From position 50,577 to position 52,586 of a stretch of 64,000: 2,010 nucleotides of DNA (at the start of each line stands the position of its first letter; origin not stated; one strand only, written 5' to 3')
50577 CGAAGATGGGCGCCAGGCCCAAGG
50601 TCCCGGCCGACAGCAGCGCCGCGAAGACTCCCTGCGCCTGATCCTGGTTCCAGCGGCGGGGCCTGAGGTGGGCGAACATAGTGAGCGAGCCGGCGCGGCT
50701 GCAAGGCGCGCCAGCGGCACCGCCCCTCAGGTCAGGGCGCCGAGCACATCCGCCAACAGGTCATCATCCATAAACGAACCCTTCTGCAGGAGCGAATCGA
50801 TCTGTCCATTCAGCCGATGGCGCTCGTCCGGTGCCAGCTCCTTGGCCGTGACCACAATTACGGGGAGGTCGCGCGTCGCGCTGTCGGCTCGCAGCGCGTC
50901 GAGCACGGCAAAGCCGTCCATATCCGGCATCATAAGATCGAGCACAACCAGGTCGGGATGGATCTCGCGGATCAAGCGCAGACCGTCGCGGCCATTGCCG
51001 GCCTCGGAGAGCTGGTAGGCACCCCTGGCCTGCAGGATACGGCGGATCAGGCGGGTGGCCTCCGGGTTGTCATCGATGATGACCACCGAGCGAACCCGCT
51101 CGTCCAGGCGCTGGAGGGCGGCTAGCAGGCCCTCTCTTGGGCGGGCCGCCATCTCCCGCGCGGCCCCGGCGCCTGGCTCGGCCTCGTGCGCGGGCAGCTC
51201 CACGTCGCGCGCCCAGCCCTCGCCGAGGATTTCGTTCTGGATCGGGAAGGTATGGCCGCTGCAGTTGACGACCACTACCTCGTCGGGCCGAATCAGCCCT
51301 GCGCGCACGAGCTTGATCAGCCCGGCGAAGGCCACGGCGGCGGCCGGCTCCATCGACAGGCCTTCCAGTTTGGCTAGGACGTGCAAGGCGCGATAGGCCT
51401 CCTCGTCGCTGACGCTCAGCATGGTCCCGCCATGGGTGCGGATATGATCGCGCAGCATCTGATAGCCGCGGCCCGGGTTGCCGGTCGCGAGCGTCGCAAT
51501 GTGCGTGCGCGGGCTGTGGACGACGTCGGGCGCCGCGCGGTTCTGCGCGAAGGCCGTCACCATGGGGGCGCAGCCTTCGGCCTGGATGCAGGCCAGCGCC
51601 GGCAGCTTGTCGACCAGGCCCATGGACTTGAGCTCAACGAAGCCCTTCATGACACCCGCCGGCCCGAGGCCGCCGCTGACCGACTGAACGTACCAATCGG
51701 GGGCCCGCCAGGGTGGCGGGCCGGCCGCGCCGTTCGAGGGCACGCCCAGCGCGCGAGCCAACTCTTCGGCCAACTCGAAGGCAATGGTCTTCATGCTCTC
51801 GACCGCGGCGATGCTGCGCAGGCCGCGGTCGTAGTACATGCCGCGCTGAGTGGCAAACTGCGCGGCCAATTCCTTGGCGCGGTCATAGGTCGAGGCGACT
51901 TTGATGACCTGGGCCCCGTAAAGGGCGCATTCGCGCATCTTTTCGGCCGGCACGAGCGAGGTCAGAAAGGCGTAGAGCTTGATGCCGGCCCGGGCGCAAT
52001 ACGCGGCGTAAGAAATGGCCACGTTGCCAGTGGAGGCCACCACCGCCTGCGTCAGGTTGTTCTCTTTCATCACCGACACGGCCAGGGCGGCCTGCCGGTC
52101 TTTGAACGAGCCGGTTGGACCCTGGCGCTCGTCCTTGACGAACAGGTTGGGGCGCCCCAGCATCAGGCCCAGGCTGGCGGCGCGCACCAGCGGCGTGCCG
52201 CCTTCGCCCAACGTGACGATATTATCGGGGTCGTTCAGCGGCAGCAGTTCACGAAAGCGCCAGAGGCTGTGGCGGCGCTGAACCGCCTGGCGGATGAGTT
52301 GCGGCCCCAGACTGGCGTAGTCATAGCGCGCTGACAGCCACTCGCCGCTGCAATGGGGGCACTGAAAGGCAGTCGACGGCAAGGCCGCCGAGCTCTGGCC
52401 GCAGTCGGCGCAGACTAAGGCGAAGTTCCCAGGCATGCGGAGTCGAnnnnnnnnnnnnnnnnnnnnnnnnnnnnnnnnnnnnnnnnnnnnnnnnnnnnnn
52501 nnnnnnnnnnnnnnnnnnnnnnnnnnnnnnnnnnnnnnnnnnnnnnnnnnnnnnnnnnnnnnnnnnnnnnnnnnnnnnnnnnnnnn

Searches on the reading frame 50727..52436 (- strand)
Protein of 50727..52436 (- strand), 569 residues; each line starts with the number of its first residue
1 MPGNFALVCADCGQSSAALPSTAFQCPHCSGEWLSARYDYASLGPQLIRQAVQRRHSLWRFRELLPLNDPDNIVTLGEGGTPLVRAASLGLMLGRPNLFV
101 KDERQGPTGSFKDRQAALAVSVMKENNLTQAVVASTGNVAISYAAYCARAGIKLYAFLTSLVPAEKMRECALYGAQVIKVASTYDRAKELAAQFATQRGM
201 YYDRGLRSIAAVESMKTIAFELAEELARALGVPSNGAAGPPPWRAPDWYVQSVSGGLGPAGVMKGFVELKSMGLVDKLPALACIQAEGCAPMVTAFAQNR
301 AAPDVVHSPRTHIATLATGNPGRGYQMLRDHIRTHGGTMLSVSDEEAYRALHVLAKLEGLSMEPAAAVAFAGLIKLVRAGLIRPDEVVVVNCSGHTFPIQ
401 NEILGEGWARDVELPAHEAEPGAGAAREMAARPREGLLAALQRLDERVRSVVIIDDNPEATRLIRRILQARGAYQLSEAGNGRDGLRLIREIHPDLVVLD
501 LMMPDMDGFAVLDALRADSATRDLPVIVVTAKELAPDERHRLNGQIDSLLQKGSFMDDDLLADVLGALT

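Call 3: search_protein_families(library=pfam, proteins=[window:50727-52436:-], max_evalue=0.01)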
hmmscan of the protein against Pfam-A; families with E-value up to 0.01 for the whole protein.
window:50727-52436:- (569 aa): 2 families
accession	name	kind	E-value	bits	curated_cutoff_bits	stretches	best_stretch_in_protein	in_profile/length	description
PF00291.31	PALP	-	1.6e-63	215.2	35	1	74-393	1-294/295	Pyridoxal-phosphate dependent enzyme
PF00072.30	Response_reg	-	8.1e-21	74.7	30.2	1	451-558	1-104/111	Response regulator receiver domain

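Call 4: search_protein_families(library=ncbifam, proteins=[window:50727-52436:-], max_evalue=0.01)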
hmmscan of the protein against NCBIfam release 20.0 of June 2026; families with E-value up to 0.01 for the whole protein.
window:50727-52436:- (569 aa): 131 families (the best 25 are shown)
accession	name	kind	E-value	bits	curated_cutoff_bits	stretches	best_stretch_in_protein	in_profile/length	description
NF006050.0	PRK08197.1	equivalog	1.9e-74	250.9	303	1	7-393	9-379/406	threonine synthase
NF004170.0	PRK05638.1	equivalog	1.4e-57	195.3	421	1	8-396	3-355/442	threonine synthase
TIGR00260.1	thrC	equivalog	2.4e-44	151.9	167.1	1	59-396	2-335/340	threonine synthase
NF006205.0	PRK08329.1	equivalog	7.7e-35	120.5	358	1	7-397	2-344/347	threonine synthase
NF005035.0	PRK06450.1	equivalog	1.6e-32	112.7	301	1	71-376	49-321/338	threonine synthase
NF004996.0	PRK06381.1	equivalog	2e-31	109.2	266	1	79-390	14-313/319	threonine synthase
TIGR03844.1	cysteate_syn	equivalog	2.2e-30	105.8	324.9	1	5-395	1-378/398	cysteate synthase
NF005680.0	PRK07476.1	equivalog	1.4e-18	66.9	413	1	81-227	24-170/326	hydroxyectoine utilization dehydratase EutB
NF007135.0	PRK09581.1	equivalog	1.9e-17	63.2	474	1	451-552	5-105/457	PleD family two-component system response regulator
NF006390.0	PRK08639.1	equivalog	5.2e-17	61.9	421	1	81-399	26-317/418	threonine ammonia-lyase IlvA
NF006094.0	PRK08246.1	subfamily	8.3e-17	61.5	331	1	81-392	24-300/310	serine/threonine dehydratase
TIGR01127.1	ilvA_1Cterm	equivalog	9e-16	57.8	378.75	1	81-227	1-147/380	threonine ammonia-lyase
NF005292.0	PRK06815.1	equivalog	1.5e-15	57.1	371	1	81-227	22-168/320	threonine/serine dehydratase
TIGR02154.1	PhoB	equivalog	4.9e-15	55.4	296.2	1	449-564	3-116/226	phosphate regulon transcriptional regulator PhoB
TIGR02991.1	ectoine_eutB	equivalog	1e-14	54.2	413.35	1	81-226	20-165/317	hydroxyectoine utilization dehydratase EutB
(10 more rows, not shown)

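Call 17: find_homologous_proteins(query=window:50727-52436:-)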
Query window:50727-52436:- (569 aa): 6559 proteins with E <= 0.001 among 8000 candidates; the best 120 are listed.
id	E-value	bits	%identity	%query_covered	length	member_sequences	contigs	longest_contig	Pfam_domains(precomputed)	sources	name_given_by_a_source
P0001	0.0e+0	1266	100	100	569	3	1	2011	PF00291.32,PF00072.31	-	-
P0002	0.0e+0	1070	83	100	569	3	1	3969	PF00291.32,PF00072.31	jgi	jgi:threonine synthase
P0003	1.1e-293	993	79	100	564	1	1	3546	PF00291.32,PF00072.31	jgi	jgi:threonine synthase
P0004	4.0e-293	991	79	100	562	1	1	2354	PF00291.32,PF00072.31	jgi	jgi:threonine synthase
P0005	7.6e-293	990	78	100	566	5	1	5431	PF00291.32,PF00072.31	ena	-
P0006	1.5e-292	989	78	100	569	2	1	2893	PF00291.32,PF00072.31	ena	-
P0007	2.1e-292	989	78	100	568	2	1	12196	PF00291.32,PF00072.31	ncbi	-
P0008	2.4e-290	982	77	100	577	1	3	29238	PF00291.32,PF00072.31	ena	-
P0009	2.6e-290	982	78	100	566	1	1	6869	PF00291.32,PF00072.31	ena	-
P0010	1.6e-289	979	77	100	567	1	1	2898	PF00291.32,PF00072.31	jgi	jgi:threonine synthase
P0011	1.2e-288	976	77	100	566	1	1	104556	PF00291.32,PF00072.31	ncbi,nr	ncbi:MAG: pyridoxal-phosphate dependent enzyme [Anaerolineales bacterium]|nr:pyridoxal-phosphate dep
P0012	2.3e-288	976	78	100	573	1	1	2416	PF00291.32,PF00072.31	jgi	jgi:threonine synthase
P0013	2.9e-288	975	78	100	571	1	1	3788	PF00291.32,PF00072.31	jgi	-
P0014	7.0e-287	971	77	100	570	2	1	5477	PF00291.32,PF00072.31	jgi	-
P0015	8.3e-287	970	77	100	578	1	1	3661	PF00291.32,PF00072.31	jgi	jgi:threonine synthase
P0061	1.1e-250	851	68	98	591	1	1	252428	PF00291.32,PF00072.31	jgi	jgi:threonine synthase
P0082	7.4e-243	825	66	100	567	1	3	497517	PF00291.32,PF00072.31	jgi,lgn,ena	-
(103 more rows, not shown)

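Call 18: find_encoding_contigs(protein=P0011, flank=10000, max_places=2)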
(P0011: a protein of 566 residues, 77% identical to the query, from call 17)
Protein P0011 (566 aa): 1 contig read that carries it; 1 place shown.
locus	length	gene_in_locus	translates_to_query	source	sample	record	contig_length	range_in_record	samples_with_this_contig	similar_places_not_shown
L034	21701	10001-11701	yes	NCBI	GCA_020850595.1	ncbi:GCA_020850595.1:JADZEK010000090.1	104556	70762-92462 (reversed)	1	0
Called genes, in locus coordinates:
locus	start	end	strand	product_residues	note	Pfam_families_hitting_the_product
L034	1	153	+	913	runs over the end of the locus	PF02743:dCache_1, PF00672:HAMP, PF01590:GAF, PF13185:GAF_2, PF13492:GAF_3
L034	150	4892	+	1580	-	PF20969:MASE11, PF01590:GAF, PF13185:GAF_2, PF13492:GAF_3, PF01590:GAF, PF13185:GAF_2, PF13492:GAF_3, PF01590:GAF, +13 more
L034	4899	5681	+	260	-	PF00142:Fer4_NifH (faint), PF01656:CbiA, PF02374:ArsA_ATPase (weak), PF06564:CBP_BcsQ, PF09140:MipZ (faint), PF13614:AAA_31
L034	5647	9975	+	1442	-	PF01590:GAF, PF13185:GAF_2, PF01590:GAF, PF13185:GAF_2, PF13492:GAF_3, PF01590:GAF, PF13185:GAF_2, PF13492:GAF_3, +4 more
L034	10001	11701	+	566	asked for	PF00291:PALP, PF00072:Response_reg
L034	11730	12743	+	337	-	PF00892:EamA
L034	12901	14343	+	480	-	PF00224:PK, PF02887:PK_C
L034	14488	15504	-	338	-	PF01571:GCV_T, PF08669:GCV_T_C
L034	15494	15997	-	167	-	PF04978:MST (weak), PF05163:DinB, PF08020:DUF1706, PF11716:MDMPI_N, PF12867:DinB_2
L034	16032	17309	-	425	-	PF00034:Cytochrom_C (weak)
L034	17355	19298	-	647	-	PF04234:CopC, PF05425:CopD, PF13115:YtkA (weak)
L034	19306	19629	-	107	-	PF12270:Cyt_c_ox_IV (weak), PF24396:DUF7541 (weak)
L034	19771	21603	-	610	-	PF02628:COX15-CtaA, PF01040:UbiA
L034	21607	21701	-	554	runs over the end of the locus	PF00115:COX1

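Call 19: find_encoding_contigs(protein=P0082, flank=10000, max_places=2)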
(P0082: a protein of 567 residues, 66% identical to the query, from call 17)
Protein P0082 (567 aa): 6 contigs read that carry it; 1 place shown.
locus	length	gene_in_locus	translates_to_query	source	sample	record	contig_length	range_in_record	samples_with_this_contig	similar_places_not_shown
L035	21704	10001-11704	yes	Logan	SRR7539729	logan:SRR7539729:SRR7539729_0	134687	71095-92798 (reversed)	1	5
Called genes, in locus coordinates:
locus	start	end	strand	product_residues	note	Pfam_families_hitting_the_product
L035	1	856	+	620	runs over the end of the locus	PF02743:dCache_1, PF00672:HAMP, PF01590:GAF, PF13185:GAF_2, PF13492:GAF_3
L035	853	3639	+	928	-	PF00672:HAMP, PF01590:GAF, PF13185:GAF_2, PF13492:GAF_3, PF01590:GAF (weak), PF13185:GAF_2 (weak), PF13492:GAF_3 (weak)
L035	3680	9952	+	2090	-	PF20969:MASE11, PF01590:GAF, PF13185:GAF_2, PF01590:GAF, PF13185:GAF_2, PF13492:GAF_3, PF01590:GAF, PF13185:GAF_2, +13 more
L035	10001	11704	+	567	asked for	PF00291:PALP, PF00072:Response_reg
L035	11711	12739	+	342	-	PF00892:EamA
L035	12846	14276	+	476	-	PF00224:PK, PF02887:PK_C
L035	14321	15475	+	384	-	PF01306:LacY_symp (faint), PF03825:Nuc_H_symport, PF12832:MFS_1_like, PF07690:MFS_1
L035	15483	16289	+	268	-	-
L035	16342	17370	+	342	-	-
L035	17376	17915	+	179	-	-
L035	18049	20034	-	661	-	PF02653:BPD_transp_2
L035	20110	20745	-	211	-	PF07336:ABATE, PF11706:zf-CGNR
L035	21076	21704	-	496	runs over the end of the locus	-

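Call 20: find_encoding_contigs(protein=P0061, flank=10000, max_places=2)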
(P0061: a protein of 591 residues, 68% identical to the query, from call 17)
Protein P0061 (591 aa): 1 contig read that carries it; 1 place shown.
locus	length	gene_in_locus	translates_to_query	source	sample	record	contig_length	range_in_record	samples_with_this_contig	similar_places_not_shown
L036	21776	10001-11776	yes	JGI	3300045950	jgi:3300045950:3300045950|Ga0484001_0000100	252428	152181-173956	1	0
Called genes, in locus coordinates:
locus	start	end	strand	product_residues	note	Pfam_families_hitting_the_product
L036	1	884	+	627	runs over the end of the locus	PF00672:HAMP, PF01590:GAF, PF13185:GAF_2, PF13492:GAF_3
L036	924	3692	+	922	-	PF02743:dCache_1, PF00672:HAMP, PF01590:GAF, PF13185:GAF_2, PF13492:GAF_3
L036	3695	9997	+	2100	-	PF20969:MASE11, PF01590:GAF, PF13185:GAF_2, PF13492:GAF_3, PF13185:GAF_2, PF01590:GAF, PF13185:GAF_2, PF01590:GAF, +18 more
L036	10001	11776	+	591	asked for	PF00291:PALP, PF00072:Response_reg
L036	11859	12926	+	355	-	PF00892:EamA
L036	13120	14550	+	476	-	PF00224:PK, PF02887:PK_C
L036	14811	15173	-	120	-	PF18480:DUF5615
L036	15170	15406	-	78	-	PF04255:DUF433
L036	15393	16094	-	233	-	-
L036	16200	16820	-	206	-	PF09682:Phage_holin_6_1 (weak)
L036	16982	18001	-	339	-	PF01571:GCV_T, PF08669:GCV_T_C (weak)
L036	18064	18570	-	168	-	PF08020:DUF1706, PF12867:DinB_2, PF11716:MDMPI_N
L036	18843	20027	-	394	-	PF00465:Fe-ADH, PF13685:Fe-ADH_2 (weak), PF25137:ADH_Fe_C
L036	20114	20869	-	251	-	-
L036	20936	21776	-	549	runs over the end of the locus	PF13520:AA_permease_2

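Call 22: find_related_loci(query=A1, collection=genome_contigs, flank=10000)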
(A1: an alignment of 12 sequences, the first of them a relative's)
Query A1 (569 aa) in genome_contigs; peptide patterns used: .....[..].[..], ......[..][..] (x = any residue, [..] = any of these).
600 stretches matched a pattern (row limit reached: there are more); 593 encode a relative of the query (tblastn E <= 1e-3); the best 80 are kept; 80 distinct loci.
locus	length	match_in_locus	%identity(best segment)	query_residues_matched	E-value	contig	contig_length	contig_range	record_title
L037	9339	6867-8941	60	7-568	0e+0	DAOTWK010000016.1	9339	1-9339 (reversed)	MAG TPA_asm: Anaerolineae bacterium isolate H12_134 k73_1893272, whole genome shotgun sequence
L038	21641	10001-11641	57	4-564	0e+0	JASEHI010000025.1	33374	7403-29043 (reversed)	MAG: Anaerolineales bacterium isolate Yes70-19 NODE_25_length_33374_cov_34.094271, whole genome shotgun sequence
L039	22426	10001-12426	56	4-564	0e+0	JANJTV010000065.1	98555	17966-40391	MAG: Anaerolineales bacterium isolate RX2_metabat.bin.56 RX2_k141_613418, whole genome shotgun sequence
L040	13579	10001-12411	56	4-568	0e+0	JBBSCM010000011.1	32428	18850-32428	MAG: Anaerolineales bacterium isolate metawrap_la6_2 metawrap_la6_2_K_733068_L_32428_cov_12.0332, whole genome shotgun s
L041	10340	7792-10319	58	9-568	0e+0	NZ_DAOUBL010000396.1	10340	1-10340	MAG: Bellilinea sp. isolate H69_726 k75_373986, whole genome shotgun sequence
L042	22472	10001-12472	55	4-568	0e+0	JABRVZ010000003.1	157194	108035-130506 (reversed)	MAG: Chloroflexota bacterium isolate MAG-07r c_000000000030, whole genome shotgun sequence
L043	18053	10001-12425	57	1-564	0e+0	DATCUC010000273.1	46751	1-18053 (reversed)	MAG TPA_asm: Anaerolineaceae bacterium isolate SMAG_U7347 k141_78908, whole genome shotgun sequence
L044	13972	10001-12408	56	4-568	0e+0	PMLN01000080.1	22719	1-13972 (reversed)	MAG: Anaerolineae bacterium isolate fen_1038 73.20120600_E1D.109_contig_15124, whole genome shotgun sequence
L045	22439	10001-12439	54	4-568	0e+0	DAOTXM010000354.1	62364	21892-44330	MAG TPA_asm: Anaerolineales bacterium isolate H21_254 k133_223380, whole genome shotgun sequence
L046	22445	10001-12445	56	4-568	0e+0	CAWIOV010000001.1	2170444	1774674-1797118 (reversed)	MAG: uncultured Chloroflexia bacterium isolate MFD01689.bin.1.12 genome assembly, contig: contig_11975, whole genome sho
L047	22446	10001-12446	56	4-568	0e+0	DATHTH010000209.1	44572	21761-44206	MAG TPA_asm: Anaerolineales bacterium isolate SMAG_U16072 k141_916898, whole genome shotgun sequence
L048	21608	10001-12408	55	4-564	0e+0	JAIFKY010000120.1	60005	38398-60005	MAG: Anaerolinea sp. isolate bin_141 scaffold_229, whole genome shotgun sequence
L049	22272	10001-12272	56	1-564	0e+0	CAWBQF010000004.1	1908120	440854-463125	MAG: uncultured Chloroflexia bacterium isolate MFD01721.bin.2.163 genome assembly, contig: contig_3544, whole genome sho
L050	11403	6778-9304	53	1-564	0e+0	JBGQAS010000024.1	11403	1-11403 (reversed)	MAG: Anaerolineaceae bacterium isolate OBJ2_061818_130_25 k141_267160_length_11403_cov_24.9092, whole genome shotgun seq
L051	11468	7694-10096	54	4-568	0e+0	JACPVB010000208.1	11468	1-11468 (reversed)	MAG: Chloroflexi bacterium isolate NC_groundwater_773_Ag_S2p5_51_10 JBCH_GD18_4_SO25_S179_scaffold_613978, whole genome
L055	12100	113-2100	52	1-560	0e+0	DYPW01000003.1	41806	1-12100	MAG TPA_asm: Caldilinea aerophila isolate SulCav_GS10_10_44_43 SulCav_GS10_10_494_length_41806_cov_21_046370, whole geno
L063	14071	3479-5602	50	9-569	1e-174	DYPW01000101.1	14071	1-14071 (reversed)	MAG TPA_asm: Caldilinea aerophila isolate SulCav_GS10_10_44_43 SulCav_GS10_10_6836_length_14071_cov_20_673587, whole gen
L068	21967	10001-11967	50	7-555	3e-167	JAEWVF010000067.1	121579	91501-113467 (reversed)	MAG: Chloroflexota bacterium isolate OH_SDB_50 k127_1108349, whole genome shotgun sequence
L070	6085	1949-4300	48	7-568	2e-167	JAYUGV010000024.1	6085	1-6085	MAG: Anaerolineales bacterium isolate GFS_8262 GFS_8262_23, whole genome shotgun sequence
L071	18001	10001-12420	49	1-568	3e-165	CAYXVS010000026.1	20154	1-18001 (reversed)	MAG TPA_asm: uncultured Anaerolineales bacterium isolate binchicken_co8_377 genome assembly, contig: NODE_4317_length_20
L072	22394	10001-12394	49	7-568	8e-164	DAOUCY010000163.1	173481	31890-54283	MAG TPA_asm: Anaerolineae bacterium isolate H89_877 182525, whole genome shotgun sequence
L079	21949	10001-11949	44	2-564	8e-155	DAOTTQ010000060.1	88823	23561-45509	MAG TPA_asm: Anaerolineae bacterium isolate F11_7 k119_1741777, whole genome shotgun sequence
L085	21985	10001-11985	49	2-552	6e-161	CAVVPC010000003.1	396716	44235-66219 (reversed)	MAG: uncultured Chloroflexia bacterium isolate MFD02199.bin.2.77 genome assembly, contig: contig_15241, whole genome sho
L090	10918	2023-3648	56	7-568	0e+0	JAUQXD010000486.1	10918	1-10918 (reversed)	MAG: Thermoflexales bacterium isolate BIN20 contig_104722, whole genome shotgun sequence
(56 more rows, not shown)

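Call 26: search_solved_structures(query=window:50727-52436:-, max_evalue=1e-10, show_alignments=3)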
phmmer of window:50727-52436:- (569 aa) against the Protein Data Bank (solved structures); distinct sequences matched with E-value up to 1e-10: 31.
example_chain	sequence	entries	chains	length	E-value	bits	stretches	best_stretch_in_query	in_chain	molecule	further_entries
2zsj_A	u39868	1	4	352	7.5e-41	143.7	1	59-395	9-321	Threonine synthase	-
2d1f_A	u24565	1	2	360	2.8e-38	135.2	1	60-395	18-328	Threonine synthase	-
1uim_A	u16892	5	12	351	8.5e-36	127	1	58-397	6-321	Threonine Synthase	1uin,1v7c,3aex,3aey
6cgq_A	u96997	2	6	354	5.6e-33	117.7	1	58-418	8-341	Threonine synthase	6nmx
1e5x_A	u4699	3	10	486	1.6e-22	83.2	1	58-396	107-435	THREONINE SYNTHASE | THREONINE SYNTHASE 1, CHLOROPLASTIC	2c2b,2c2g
3c3m_A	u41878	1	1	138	1.1e-16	63.9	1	450-552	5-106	Response regulator receiver protein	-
4ja2_A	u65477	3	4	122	4.8e-15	58.5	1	449-543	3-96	Response regulator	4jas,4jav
6azr_B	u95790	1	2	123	3.6e-14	55.6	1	449-543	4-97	Chemotaxis regulator-transmits chemoreceptor signals to flagelllar motor components CheY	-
3dge_C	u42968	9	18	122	3.7e-14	55.6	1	449-543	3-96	Response regulator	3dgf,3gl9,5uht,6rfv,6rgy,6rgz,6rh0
9g85_A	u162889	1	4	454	2.2e-13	53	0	451-550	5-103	Response regulator PleD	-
2wb4_A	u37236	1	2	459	2.3e-13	53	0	451-550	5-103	DIGUANYLATE CYCLASE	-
9g86_A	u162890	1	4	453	2.4e-13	52.9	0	451-550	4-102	Response regulator PleD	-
1w25_A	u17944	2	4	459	2.5e-13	52.8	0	451-550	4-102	STALKED-CELL DIFFERENTIATION CONTROLLING PROTEIN | RESPONSE REGULATOR PLED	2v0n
9lbr_A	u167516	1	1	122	2.5e-13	52.8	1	449-543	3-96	Response regulator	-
6rh1_C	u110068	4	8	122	4.8e-13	51.9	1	449-543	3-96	Response regulator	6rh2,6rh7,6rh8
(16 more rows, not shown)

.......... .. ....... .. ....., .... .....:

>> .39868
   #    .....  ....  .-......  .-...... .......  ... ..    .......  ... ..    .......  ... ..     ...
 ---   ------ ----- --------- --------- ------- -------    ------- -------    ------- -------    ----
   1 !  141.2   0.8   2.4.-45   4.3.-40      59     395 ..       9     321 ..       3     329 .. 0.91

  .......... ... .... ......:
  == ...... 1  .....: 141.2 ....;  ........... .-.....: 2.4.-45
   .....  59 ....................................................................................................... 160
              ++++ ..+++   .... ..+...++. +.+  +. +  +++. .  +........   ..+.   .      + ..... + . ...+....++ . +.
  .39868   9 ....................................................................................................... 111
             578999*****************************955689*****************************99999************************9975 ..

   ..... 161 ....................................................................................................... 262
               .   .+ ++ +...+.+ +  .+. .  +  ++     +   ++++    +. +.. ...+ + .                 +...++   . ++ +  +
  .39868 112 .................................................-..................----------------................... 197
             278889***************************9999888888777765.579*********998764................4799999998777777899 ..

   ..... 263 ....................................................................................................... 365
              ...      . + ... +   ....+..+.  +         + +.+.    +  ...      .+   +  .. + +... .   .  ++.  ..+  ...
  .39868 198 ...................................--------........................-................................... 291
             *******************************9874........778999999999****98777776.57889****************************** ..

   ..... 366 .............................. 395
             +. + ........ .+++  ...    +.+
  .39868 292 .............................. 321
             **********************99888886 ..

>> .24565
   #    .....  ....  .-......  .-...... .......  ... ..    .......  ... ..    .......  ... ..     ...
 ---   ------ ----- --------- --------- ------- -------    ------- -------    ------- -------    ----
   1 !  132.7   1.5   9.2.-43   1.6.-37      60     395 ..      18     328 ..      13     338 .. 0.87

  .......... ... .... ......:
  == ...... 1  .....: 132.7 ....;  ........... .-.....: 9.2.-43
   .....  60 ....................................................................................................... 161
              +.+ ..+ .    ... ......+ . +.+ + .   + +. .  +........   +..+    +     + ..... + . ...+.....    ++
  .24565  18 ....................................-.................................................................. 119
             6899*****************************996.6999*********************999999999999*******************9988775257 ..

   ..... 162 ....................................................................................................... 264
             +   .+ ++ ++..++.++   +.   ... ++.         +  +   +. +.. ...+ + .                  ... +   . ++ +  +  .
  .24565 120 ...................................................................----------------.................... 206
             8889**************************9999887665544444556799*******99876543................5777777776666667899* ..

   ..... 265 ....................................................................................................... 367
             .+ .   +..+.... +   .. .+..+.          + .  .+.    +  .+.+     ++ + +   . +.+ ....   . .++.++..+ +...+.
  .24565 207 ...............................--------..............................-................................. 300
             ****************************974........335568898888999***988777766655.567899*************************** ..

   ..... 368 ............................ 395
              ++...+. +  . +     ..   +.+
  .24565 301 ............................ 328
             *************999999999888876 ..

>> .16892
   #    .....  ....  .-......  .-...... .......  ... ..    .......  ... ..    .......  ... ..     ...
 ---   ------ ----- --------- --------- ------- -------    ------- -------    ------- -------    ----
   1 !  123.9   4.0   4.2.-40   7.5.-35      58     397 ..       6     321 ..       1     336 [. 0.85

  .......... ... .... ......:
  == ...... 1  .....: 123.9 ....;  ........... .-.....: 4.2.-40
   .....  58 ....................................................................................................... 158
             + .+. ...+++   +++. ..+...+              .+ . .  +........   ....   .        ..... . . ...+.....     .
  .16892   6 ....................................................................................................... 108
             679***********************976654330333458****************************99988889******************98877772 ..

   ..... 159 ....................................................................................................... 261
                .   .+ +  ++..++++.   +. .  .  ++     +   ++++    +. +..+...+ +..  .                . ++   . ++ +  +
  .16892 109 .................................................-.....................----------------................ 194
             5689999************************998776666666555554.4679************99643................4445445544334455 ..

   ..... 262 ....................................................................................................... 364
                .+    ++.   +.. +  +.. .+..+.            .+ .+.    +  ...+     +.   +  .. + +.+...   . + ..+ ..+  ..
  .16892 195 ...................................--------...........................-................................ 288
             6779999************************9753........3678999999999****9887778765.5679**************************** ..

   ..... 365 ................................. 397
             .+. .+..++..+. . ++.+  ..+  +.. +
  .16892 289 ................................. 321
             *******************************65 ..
